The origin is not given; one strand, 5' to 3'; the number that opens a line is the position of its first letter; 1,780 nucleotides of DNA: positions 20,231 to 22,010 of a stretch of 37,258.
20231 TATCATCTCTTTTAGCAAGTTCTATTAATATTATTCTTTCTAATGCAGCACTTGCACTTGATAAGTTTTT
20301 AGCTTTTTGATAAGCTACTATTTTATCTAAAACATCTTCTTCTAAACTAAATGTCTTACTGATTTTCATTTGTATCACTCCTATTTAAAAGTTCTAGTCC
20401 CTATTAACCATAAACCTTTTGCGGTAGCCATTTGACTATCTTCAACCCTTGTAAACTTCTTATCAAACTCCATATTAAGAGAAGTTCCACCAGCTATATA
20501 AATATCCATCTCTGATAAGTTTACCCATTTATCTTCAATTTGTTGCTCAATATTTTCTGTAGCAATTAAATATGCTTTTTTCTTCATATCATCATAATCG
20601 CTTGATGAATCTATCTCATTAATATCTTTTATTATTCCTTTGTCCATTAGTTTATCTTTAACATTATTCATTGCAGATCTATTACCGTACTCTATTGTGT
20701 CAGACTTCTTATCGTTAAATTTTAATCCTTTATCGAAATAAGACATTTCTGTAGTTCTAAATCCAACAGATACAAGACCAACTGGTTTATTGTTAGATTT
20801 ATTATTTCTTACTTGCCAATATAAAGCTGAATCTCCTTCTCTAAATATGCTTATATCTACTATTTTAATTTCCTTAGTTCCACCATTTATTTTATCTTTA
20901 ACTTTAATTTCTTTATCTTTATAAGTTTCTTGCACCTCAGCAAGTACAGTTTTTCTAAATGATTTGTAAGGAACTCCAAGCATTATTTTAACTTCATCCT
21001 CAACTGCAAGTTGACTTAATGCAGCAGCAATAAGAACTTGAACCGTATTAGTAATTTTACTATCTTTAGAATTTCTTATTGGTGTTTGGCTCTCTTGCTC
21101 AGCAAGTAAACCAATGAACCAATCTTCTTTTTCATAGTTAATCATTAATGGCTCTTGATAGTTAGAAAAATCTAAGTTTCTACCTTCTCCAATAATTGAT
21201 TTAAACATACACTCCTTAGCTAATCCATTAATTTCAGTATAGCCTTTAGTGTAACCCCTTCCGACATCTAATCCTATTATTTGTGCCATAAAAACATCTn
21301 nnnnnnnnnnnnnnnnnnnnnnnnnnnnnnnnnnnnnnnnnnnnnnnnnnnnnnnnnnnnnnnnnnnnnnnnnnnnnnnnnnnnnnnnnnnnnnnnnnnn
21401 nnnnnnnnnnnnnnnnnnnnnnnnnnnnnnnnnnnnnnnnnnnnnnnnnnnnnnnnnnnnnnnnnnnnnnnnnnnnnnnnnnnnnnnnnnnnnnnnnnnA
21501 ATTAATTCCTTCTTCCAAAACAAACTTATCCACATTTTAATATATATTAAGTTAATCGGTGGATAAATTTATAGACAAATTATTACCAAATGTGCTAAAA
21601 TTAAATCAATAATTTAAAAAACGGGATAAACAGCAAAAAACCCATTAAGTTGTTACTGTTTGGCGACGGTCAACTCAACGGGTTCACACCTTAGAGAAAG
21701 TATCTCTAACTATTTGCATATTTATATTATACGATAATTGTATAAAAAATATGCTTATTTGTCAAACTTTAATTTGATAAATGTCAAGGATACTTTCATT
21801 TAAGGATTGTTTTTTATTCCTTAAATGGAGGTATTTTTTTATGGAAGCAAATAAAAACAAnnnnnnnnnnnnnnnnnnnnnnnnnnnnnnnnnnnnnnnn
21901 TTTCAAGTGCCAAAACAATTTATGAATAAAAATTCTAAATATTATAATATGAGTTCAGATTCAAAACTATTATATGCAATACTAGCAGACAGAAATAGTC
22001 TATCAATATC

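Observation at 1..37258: Whole window is a closed phage-plasmid: exact 99-bp end overlap, no recombinase, plasmid partition and theta replicon beside an HK97-like virion module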

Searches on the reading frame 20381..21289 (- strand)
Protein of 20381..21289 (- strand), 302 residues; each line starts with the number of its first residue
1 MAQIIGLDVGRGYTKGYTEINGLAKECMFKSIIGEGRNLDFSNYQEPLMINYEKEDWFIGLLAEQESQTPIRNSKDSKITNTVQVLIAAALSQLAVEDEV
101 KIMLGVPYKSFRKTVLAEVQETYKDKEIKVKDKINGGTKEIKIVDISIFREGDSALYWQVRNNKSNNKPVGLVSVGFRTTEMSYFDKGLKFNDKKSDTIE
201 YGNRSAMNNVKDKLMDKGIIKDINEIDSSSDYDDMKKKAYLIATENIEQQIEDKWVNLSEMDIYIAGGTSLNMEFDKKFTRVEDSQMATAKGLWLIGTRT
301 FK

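Call 5: search_protein_families(library=pfam, proteins=[window:20381-21289:-], max_evalue=0.01)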
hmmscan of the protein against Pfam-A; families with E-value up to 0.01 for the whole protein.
window:20381-21289:- (302 aa): 2 families
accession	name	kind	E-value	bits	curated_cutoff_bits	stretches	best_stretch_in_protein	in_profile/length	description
PF17989.7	ALP_N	-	4.8e-17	63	26.3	1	6-152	1-146/148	Actin like proteins N terminal domain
PF21522.3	MreB-like_C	-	0.00074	20.5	27.8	0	173-224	2-55/123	Archaeal actin homologue MreB-like, C-terminal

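Call 16: search_protein_families(library=phrogs, proteins=[window:20381-21289:-], max_evalue=0.001)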
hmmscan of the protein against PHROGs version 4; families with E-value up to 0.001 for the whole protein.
window:20381-21289:- (302 aa): 1 family
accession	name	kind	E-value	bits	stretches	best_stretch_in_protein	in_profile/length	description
phrog_691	-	DNA, RNA and nucleotide metabolism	1.1e-48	167.1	1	2-302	3-327/329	partition protein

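Call 38: search_dna_similar(query=window:20381-21289:-, collection=plasmids, mode=protein, max_rows=40, rows=spread)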
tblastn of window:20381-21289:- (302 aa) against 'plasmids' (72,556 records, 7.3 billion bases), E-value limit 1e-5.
Records with a match: 28; places in all: 28; records where one place covers at least 80% of the query: 14.
Best place of each record, by identity: >=99% 1; 80-90% 2; 60-80% 2; <60% 23.
By first word of the organism name: Clostridium 21; Clostridioides 6; Clostridiaceae 1.
By predicted mobility (MOB-suite, as given by PLSDB): non-mobilizable 26; mobilizable 2.
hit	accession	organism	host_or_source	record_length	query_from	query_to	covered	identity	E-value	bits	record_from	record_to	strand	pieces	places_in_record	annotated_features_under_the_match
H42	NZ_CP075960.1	Clostridium perfringens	Meatball soup, FP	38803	1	302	100%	100.0%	0e+0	584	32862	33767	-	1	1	ParM/StbA family protein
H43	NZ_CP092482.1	Clostridium perfringens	Yak,stool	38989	1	302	100%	83.4%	3e-160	501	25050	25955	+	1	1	ParM/StbA family protein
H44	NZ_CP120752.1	Clostridium perfringens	Hospital wastewater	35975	1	302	100%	81.8%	1e-158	496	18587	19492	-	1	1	ParM/StbA family protein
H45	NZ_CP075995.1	Clostridium perfringens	Antibiotic associated diarrhea, human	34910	1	302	100%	77.8%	3e-138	437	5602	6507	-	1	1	ParM/StbA family protein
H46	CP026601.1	Clostridiaceae bacterium 14S0207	Bos taurus,whole organsim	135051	3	302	99%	64.0%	3e-121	389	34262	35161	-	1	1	hypothetical protein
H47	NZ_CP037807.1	Clostridioides difficile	Homo sapiens,feces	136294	3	301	99%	59.2%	2e-111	361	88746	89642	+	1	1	ParM/StbA family protein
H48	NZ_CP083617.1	Clostridioides difficile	-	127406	3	301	99%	58.5%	6e-112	362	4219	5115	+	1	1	ParM/StbA family protein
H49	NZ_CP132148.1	Clostridioides difficile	Homo sapiens,whole organism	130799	3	301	99%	58.5%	6e-112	362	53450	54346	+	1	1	ParM/StbA family protein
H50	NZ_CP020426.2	Clostridioides difficile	ATCC strain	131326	3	301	99%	58.5%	6e-112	362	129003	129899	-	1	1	ParM/StbA family protein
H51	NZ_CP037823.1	Clostridioides difficile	Homo sapiens,feces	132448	3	301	99%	58.5%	6e-112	362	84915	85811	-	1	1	ParM/StbA family protein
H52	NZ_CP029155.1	Clostridioides difficile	single cell,intestine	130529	3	301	99%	58.2%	5e-111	360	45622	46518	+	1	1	ParM/StbA family protein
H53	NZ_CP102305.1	Clostridium perfringens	swine,mixed culture,fecal sample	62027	3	301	99%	56.7%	5e-99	325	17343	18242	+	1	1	ParM/StbA family protein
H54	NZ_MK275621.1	Clostridium perfringens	neonatal piglet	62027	3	301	99%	56.7%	5e-99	325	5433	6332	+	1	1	ParM/StbA family protein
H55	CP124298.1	Clostridium baratii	Vulpes vulpes,whole organism,intestine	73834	2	301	99%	47.1%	7e-74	253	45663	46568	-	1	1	ParM/StbA family protein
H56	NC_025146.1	Clostridium botulinum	-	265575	5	200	65%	29.0%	4e-9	65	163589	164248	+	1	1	ParM/StbA family protein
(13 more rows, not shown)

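Call 40: search_solved_structures(query=window:20381-21289:-, max_evalue=0.01)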
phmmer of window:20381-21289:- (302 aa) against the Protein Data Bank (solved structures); distinct sequences matched with E-value up to 0.01: 2.
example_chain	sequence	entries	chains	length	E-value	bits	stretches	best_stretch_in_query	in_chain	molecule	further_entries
6izr_1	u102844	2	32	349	7.8e-09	38.4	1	5-201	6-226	Putative plasmid segregation protein ParM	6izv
6ixw_C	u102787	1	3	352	1.3e-08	37.7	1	5-201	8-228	pCBH ParM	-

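Call 53: find_encoding_contigs(protein=window:20381-21289:-, flank=10000, max_places=10)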
Protein window:20381-21289:- (302 aa): 24 contigs read that carry it; 10 places shown.
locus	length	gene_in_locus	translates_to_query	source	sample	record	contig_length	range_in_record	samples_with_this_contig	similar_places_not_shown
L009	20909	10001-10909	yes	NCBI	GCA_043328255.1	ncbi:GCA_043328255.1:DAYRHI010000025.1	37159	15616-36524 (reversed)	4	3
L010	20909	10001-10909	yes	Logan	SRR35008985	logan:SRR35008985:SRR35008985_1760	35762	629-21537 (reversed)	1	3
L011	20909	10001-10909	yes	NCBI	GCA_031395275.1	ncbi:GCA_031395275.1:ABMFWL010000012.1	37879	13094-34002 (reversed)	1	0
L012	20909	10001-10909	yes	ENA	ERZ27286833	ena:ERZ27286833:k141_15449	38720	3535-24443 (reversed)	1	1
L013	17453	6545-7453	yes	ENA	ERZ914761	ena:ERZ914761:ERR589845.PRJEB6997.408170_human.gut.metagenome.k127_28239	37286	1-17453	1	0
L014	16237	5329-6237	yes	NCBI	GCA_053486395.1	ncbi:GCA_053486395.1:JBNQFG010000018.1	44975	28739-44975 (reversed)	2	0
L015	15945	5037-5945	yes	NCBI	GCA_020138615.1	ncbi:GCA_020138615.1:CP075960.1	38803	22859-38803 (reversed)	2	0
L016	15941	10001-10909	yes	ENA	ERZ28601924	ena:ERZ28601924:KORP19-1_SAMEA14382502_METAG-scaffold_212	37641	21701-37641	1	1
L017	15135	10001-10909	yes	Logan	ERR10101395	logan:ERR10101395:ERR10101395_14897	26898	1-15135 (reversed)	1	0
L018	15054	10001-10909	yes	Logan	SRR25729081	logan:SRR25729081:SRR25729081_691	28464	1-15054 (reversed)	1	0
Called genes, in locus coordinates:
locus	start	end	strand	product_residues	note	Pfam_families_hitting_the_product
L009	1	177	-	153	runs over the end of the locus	PF05263:DUF722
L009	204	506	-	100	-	-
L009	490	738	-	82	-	-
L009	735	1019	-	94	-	-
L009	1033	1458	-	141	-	PF09643:YopX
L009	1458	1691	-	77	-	-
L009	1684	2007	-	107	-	-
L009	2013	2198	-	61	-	-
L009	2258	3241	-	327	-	-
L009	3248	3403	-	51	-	-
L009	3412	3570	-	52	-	-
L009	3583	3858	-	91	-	PF01978:TrmB, PF13545:HTH_Crp_2 (weak), PF12802:MarR_2, PF13412:HTH_24 (weak)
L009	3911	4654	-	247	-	PF23343:REP_ORF2-G2P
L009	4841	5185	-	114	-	-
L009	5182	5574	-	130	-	-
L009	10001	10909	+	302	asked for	PF17989:ALP_N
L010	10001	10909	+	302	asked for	PF17989:ALP_N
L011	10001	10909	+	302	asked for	PF17989:ALP_N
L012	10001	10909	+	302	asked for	PF17989:ALP_N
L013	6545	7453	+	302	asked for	PF17989:ALP_N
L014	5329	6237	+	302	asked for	PF17989:ALP_N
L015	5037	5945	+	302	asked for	PF17989:ALP_N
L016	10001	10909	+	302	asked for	PF17989:ALP_N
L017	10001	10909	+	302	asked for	PF17989:ALP_N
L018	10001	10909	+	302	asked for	PF17989:ALP_N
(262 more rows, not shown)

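Call 57: search_protein_families(library=ncbifam, proteins=[window:20381-21289:-], max_evalue=0.01)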
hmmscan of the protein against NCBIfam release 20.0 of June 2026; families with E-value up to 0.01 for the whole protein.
window:20381-21289:- (302 aa): 1 family
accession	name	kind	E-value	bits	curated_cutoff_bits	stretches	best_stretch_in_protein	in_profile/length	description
NF052678.1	morpho_FcmB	equivalog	2.6e-05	23.3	300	1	48-204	94-252/373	filament morphology actin-like protein FcmB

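Call 106: search_protein_families(library=padloc, proteins=[window:20381-21289:-], max_evalue=0.001)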
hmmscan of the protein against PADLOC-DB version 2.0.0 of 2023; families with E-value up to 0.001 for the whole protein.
window:20381-21289:- (302 aa): 0 families

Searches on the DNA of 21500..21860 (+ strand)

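Call 70: search_dna_similar(query=window:21500-21860:+, collection=plasmids, mode=distant, max_rows=60, max_evalue=0.001)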
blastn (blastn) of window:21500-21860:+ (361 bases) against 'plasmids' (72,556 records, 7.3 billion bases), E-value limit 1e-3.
Records with a match: 25; places in all: 26; records where one place covers at least 80% of the query: 12.
Best place of each record, by identity: >=99% 1; 90-95% 1; 80-90% 11; 60-80% 12.
By first word of the organism name: Clostridium 25.
By predicted mobility (MOB-suite, as given by PLSDB): non-mobilizable 24; mobilizable 1.
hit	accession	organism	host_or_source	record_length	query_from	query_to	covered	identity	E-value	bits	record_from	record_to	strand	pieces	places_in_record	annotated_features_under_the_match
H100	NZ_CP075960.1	Clostridium perfringens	Meatball soup, FP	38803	1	361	100%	100.0%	0e+0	652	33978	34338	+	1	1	replication initiator protein A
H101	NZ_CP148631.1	Clostridium perfringens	Homo sapiens,single cell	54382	10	354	96%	83.8%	1e-100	372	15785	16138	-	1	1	RNA replicase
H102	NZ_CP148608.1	Clostridium perfringens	Homo sapiens,single cell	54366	10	354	96%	83.8%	1e-100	372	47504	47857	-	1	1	RNA replicase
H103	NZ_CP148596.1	Clostridium perfringens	Homo sapiens,single cell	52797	10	354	96%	83.6%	6e-99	368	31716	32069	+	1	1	RNA replicase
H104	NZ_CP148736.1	Clostridium perfringens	-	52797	10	354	96%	83.6%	6e-99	368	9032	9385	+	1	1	RNA replicase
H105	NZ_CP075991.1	Clostridium perfringens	feces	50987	10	354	96%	83.1%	1e-95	357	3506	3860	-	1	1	hypothetical protein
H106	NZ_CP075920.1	Clostridium perfringens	sludge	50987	10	354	96%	83.1%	1e-95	357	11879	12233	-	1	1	hypothetical protein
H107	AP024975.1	Clostridium perfringens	Homo sapiens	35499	60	354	82%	90.9%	4e-108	398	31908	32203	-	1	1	hypothetical protein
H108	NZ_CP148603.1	Clostridium perfringens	Homo sapiens,single cell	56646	60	354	82%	88.2%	2e-98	365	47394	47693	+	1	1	DnaD domain protein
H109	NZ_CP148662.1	Clostridium perfringens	Chicken,single cell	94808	60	355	82%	85.0%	7e-86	324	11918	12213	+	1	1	helix-turn-helix domain-containing protein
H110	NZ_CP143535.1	Clostridium perfringens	Homo sapiens,fecal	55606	60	354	82%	84.4%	5e-81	307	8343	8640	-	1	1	DnaD domain protein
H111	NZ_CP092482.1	Clostridium perfringens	Yak,stool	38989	60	344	79%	76.8%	2e-53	216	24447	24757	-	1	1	DnaD domain protein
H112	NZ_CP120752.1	Clostridium perfringens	Hospital wastewater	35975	60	344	79%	76.8%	2e-53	216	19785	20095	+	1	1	DnaD domain protein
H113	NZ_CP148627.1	Clostridium perfringens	-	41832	119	361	67%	89.4%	3e-83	315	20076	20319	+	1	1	replication initiator protein A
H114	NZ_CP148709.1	Clostridium perfringens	Dog,single cell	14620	119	361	67%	89.4%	3e-83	315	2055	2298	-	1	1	replication initiator protein A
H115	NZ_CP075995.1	Clostridium perfringens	Antibiotic associated diarrhea, human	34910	60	355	82%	71.0%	4e-31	141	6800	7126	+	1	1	helix-turn-helix domain-containing protein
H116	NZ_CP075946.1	Clostridium perfringens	Feces, FP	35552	119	354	65%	73.0%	7e-29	135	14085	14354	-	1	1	DnaD domain protein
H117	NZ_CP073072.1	Clostridium perfringens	bovine,Intestinal contents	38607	119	355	66%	71.7%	2e-28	133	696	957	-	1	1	none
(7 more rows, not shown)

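Call 72: get_annotated_region(hit=H101, flank=1200)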
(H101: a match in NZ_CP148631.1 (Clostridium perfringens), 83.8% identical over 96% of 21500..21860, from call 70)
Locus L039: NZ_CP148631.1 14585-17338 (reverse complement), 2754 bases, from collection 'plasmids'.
description: Clostridium perfringens strain Z1323HCP0034 plasmid pZ1323HCP0034-3, complete sequence
organism: Clostridium perfringens (NCBI taxid 1502)
taxonomy: Bacteria; Bacillota; Clostridia; Eubacteriales; Clostridiaceae; Clostridium; Clostridium perfringens
host: -; source: Homo sapiens,single cell; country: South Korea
typing (MOB-suite, as given by PLSDB): non-mobilizable
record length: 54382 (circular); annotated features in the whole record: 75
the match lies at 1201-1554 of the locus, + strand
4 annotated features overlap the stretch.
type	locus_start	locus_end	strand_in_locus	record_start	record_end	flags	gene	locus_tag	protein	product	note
CDS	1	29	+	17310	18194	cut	-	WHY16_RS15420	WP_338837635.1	GIY-YIG nuclease family protein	-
CDS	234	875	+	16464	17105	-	-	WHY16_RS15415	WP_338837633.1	hypothetical protein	-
CDS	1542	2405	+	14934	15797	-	-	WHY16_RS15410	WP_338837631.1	RNA replicase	-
CDS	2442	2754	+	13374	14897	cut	-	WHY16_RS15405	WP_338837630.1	translation initiation factor IF-2 N-terminal domain-containing protein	-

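Call 73: get_annotated_region(hit=H109, flank=1200)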
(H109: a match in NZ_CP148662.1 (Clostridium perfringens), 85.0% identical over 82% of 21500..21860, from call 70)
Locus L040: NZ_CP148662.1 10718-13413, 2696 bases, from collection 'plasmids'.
description: Clostridium perfringens strain Z1323CCP0065 plasmid pZ1323CCP0065-2, complete sequence
organism: Clostridium perfringens (NCBI taxid 1502)
taxonomy: Bacteria; Bacillota; Clostridia; Eubacteriales; Clostridiaceae; Clostridium; Clostridium perfringens
host: -; source: Chicken,single cell; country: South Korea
typing (MOB-suite, as given by PLSDB): mobilizable; replicon rep_cluster_1519; relaxase MOBM
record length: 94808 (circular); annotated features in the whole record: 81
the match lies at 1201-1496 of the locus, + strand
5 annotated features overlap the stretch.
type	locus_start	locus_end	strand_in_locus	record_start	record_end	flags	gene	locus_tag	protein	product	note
CDS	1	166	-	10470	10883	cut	-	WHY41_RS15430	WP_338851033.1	hypothetical protein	-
CDS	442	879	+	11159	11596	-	-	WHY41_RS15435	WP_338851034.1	hypothetical protein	-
CDS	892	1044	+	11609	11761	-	-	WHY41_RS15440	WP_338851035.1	hypothetical protein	-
CDS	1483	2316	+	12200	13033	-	-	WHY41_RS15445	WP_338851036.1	helix-turn-helix domain-containing protein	-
CDS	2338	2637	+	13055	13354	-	-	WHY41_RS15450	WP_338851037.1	hypothetical protein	-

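Call 74: get_annotated_region(hit=H111, flank=1200)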
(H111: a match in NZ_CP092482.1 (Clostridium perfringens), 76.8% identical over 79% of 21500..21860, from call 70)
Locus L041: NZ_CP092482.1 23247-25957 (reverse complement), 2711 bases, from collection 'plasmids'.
description: Clostridium perfringens strain Qinghai-1 plasmid unnamed, complete sequence
organism: Clostridium perfringens (NCBI taxid 1502)
taxonomy: Bacteria; Bacillota; Clostridia; Eubacteriales; Clostridiaceae; Clostridium; Clostridium perfringens
host: -; source: Yak,stool; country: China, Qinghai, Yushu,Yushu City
typing (MOB-suite, as given by PLSDB): non-mobilizable
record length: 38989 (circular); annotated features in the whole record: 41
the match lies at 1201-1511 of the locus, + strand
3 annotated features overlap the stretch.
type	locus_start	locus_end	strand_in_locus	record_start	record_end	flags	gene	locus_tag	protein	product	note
CDS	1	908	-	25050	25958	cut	-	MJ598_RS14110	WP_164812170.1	ParM/StbA family protein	GO:0030541 - plasmid partitioning [Evidence IEA]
CDS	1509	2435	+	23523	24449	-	-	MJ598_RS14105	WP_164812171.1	DnaD domain protein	-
CDS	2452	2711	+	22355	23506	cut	-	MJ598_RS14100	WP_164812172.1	hypothetical protein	-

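Call 75: get_annotated_region(hit=H115, flank=1200)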
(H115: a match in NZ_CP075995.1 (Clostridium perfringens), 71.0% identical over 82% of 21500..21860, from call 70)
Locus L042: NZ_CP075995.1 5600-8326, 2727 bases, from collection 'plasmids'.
description: Clostridium perfringens strain AAD1903a plasmid pCPAAD1903_3
organism: Clostridium perfringens (NCBI taxid 1502)
taxonomy: Bacteria; Bacillota; Clostridia; Eubacteriales; Clostridiaceae; Clostridium; Clostridium perfringens
host: -; source: Antibiotic associated diarrhea, human; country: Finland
typing (MOB-suite, as given by PLSDB): non-mobilizable
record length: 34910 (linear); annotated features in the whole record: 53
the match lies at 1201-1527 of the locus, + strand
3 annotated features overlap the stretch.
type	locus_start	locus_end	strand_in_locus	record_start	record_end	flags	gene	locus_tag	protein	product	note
CDS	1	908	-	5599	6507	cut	-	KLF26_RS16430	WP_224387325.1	ParM/StbA family protein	GO:0030541 - plasmid partitioning [Evidence IEA]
CDS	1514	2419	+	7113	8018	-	-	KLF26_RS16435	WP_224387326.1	helix-turn-helix domain-containing protein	-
CDS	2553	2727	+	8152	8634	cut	-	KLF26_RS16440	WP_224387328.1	hypothetical protein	-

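Call 76: get_annotated_region(hit=H116, flank=1200)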
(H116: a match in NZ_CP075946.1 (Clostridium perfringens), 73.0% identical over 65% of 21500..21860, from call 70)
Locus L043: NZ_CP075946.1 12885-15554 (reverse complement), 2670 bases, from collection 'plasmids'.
description: Clostridium perfringens strain 955/85 plasmid pCP955-85
organism: Clostridium perfringens (NCBI taxid 1502)
taxonomy: Bacteria; Bacillota; Clostridia; Eubacteriales; Clostridiaceae; Clostridium; Clostridium perfringens
host: -; source: Feces, FP; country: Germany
typing (MOB-suite, as given by PLSDB): non-mobilizable
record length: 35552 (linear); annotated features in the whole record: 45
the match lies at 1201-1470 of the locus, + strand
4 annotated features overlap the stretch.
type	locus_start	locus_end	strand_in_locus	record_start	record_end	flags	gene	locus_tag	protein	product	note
CDS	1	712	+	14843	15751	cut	-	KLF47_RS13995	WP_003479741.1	ParM/StbA family protein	GO:0030541 - plasmid partitioning [Evidence IEA]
CDS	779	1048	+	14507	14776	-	-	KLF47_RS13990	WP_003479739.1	hypothetical protein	-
CDS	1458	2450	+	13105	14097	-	-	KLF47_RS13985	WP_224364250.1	DnaD domain protein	-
CDS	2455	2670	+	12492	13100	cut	-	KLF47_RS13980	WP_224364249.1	hypothetical protein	-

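Call 77: get_annotated_region(hit=H117, flank=1200)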
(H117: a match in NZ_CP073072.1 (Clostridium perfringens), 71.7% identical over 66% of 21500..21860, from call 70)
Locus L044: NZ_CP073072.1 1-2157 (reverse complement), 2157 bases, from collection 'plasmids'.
description: Clostridium perfringens strain 19TSBNCP plasmid unnamed2, complete sequence
organism: Clostridium perfringens (NCBI taxid 1502)
taxonomy: Bacteria; Bacillota; Clostridia; Eubacteriales; Clostridiaceae; Clostridium; Clostridium perfringens
host: -; source: bovine,Intestinal contents; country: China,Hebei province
typing (MOB-suite, as given by PLSDB): non-mobilizable
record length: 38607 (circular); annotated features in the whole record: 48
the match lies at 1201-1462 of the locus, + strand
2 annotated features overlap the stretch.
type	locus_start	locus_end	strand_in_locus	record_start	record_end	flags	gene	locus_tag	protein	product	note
CDS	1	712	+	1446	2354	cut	-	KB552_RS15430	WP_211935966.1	ParM/StbA family protein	GO:0030541 - plasmid partitioning [Evidence IEA]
CDS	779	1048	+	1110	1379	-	-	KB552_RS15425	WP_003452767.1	hypothetical protein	-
